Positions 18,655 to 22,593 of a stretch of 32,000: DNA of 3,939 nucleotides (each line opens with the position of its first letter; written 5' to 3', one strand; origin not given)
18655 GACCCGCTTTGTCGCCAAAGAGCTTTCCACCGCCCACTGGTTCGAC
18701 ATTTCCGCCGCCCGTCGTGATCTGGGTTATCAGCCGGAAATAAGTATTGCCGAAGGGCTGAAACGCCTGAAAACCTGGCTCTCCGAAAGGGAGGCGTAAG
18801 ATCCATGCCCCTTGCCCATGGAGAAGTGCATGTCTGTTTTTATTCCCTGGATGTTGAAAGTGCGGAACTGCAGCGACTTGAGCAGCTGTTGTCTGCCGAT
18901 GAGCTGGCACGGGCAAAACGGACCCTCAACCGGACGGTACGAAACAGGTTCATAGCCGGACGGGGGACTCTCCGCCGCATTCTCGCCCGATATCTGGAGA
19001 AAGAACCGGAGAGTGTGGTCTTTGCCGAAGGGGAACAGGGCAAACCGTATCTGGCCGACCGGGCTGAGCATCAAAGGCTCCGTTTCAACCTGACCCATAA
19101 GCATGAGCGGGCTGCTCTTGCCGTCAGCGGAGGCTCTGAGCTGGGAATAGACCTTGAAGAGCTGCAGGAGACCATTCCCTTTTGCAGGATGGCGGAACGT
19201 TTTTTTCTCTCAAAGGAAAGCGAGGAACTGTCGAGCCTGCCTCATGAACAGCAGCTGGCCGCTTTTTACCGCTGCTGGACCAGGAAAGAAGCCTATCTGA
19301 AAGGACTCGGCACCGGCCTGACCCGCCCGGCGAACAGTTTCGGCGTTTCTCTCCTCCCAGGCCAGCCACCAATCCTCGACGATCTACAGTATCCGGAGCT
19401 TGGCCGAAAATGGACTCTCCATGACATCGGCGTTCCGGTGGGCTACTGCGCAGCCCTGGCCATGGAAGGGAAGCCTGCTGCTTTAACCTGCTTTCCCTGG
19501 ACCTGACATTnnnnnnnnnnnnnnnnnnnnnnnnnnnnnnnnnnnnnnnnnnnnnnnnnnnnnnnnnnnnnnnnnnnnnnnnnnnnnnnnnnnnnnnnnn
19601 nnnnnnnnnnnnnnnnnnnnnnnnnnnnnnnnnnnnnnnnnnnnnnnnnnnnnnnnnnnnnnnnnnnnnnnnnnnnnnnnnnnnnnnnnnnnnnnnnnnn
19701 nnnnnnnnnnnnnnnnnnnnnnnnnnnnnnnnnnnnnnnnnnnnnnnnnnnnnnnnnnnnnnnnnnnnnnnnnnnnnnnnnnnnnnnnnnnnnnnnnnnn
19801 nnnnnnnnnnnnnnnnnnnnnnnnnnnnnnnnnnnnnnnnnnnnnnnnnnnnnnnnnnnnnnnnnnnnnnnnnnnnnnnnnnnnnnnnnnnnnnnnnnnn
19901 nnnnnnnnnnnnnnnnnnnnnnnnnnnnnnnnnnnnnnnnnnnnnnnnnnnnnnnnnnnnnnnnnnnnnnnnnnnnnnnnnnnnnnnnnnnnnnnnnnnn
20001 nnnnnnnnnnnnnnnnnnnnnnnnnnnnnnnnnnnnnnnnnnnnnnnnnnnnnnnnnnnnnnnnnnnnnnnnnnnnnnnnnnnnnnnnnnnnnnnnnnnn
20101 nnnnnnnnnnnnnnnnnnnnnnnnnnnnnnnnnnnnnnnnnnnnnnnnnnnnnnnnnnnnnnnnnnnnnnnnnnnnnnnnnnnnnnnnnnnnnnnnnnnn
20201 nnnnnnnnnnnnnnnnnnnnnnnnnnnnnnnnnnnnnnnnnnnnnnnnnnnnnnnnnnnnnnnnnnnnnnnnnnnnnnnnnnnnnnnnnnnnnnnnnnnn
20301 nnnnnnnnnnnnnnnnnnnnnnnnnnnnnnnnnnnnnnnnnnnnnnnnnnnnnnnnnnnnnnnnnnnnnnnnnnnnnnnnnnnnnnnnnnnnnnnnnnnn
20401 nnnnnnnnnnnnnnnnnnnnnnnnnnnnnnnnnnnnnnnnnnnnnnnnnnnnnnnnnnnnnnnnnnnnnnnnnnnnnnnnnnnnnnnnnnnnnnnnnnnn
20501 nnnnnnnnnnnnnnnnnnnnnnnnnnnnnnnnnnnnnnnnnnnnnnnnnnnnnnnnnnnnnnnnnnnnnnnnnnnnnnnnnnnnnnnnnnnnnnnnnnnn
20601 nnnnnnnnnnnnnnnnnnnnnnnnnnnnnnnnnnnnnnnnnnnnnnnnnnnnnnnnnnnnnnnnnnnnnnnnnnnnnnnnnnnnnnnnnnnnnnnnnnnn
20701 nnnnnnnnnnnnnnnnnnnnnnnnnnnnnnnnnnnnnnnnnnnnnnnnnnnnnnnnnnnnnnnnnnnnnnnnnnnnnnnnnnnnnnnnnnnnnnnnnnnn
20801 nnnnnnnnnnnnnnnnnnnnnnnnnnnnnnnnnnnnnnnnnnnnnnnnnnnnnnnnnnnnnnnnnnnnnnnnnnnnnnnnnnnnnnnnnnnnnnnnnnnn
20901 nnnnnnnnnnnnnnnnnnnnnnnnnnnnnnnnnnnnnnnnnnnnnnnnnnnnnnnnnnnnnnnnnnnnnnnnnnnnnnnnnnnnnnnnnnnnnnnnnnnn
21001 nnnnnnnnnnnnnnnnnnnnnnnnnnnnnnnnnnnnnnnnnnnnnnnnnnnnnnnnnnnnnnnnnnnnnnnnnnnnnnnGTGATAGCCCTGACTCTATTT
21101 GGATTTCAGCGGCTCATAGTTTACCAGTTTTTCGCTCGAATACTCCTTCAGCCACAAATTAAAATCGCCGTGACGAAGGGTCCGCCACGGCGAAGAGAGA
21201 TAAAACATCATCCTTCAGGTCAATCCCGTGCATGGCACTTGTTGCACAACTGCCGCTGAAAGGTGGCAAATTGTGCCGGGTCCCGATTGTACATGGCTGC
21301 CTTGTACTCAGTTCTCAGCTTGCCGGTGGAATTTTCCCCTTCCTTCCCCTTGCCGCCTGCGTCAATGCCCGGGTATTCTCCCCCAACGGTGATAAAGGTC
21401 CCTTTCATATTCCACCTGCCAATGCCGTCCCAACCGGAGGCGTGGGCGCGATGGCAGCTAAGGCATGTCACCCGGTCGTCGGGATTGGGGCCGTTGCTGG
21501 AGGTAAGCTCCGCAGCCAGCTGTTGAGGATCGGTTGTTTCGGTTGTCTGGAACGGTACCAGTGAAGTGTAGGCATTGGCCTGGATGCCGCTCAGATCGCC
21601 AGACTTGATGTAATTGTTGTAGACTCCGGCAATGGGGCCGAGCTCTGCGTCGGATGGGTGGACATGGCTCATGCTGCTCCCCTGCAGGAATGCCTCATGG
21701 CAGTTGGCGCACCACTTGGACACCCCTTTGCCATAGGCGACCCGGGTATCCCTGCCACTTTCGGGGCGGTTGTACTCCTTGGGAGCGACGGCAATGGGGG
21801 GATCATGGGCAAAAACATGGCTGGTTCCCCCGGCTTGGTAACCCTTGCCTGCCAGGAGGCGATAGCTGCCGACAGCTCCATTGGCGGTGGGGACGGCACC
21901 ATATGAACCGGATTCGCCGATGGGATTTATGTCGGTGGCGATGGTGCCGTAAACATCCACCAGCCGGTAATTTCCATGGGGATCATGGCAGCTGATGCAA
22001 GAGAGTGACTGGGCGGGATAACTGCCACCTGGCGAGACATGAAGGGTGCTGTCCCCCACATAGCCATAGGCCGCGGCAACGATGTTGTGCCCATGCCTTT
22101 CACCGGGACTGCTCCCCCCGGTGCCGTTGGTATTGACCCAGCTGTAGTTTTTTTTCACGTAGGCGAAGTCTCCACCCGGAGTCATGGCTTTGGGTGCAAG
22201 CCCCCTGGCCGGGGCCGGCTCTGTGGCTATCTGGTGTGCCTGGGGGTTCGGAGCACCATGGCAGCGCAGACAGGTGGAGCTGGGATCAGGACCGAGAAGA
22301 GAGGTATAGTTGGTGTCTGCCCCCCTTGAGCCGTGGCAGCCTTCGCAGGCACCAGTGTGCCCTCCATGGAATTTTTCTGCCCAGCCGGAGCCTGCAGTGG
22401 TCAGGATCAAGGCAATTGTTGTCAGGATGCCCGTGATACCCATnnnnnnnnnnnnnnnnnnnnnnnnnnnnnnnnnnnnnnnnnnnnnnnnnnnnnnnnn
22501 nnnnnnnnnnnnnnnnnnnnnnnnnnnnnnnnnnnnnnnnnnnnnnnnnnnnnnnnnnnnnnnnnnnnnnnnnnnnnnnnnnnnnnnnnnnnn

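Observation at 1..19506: PUFA-synthase-like PKS physically fused with OleABCD and a PPTase in one translationally coupled operon: predicted dedicated polyunsaturated hydrocarbon pathway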

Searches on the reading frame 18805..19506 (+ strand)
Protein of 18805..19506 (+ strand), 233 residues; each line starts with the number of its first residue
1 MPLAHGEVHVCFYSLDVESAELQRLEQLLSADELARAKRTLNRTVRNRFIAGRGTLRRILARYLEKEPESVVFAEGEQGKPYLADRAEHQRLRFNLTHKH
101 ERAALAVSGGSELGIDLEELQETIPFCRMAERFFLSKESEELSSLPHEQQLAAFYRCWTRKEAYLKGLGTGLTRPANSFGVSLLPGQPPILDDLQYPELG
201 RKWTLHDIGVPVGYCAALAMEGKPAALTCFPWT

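Call 4: search_protein_families(library=pfam, proteins=[window:18805-19506:+])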
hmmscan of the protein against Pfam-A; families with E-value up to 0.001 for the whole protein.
window:18805-19506:+ (233 aa): 2 families
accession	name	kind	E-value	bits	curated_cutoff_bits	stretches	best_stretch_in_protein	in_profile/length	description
PF01648.25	ACPS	-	7e-18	65.1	25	1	113-218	2-110/111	4'-phosphopantetheinyl transferase superfamily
PF22624.1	AASDHPPT_N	-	2.2e-07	31.5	27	1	20-106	8-96/100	4'-phosphopantetheinyl transferase, N-terminal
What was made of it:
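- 18805..19506 (+): Sfp/HetI-type 4'-phosphopantetheinyl transferase (pfaE equivalent). ACPS and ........_N Pfam hits (call 4).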

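Call 13: search_protein_families(library=ncbifam, proteins=[window:18805-19506:+], max_evalue=0.001)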
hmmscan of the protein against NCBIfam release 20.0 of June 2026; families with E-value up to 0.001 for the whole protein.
window:18805-19506:+ (233 aa): 4 families
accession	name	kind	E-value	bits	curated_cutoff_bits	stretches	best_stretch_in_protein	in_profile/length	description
NF042922.1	4PPT_HetI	equivalog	4.5e-53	180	370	1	3-230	14-234/235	4'-phosphopantetheinyl transferase HetI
NF007676.0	PRK10351.1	equivalog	8.2e-22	77.8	174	1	29-169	12-144/195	4'-phosphopantetheinyl transferase AcpT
TIGR00556.1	pantethn_trn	domain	1.5e-10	41.2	45.35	1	113-176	5-72/128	phosphopantetheine--protein transferase domain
NF047349.1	4PPT_AusB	equivalog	2.4e-10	40.2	225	1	62-179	54-159/205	aureusimine biosynthesis 4'-phosphopantetheinyl transferase AusB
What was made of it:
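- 18805..19506 (+): NF042922 HetI scores 180 bits, below its 370 cut-off (call 13).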

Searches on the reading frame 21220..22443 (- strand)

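Call 33: search_protein_families(library=pfam, proteins=[window:21220-22443:-], max_evalue=0.001)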
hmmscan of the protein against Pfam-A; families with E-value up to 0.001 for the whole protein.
window:21220-22443:- (407 aa): 3 families
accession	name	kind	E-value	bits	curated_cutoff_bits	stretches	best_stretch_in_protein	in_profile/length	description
PF09699.15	Paired_CXXCH_1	-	3.5e-11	43.1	20.6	0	30-63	6-37/41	Doubled CXXCH motif (Paired_CXXCH_1)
PF14537.11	Cytochrom_c3_2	-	4.3e-07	30.7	25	0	26-72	2-43/79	Cytochrome c3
PF14522.11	Cytochrome_C7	-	1.8e-06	28.1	24.8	0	25-68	7-54/67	Cytochrome c7 and related cytochrome c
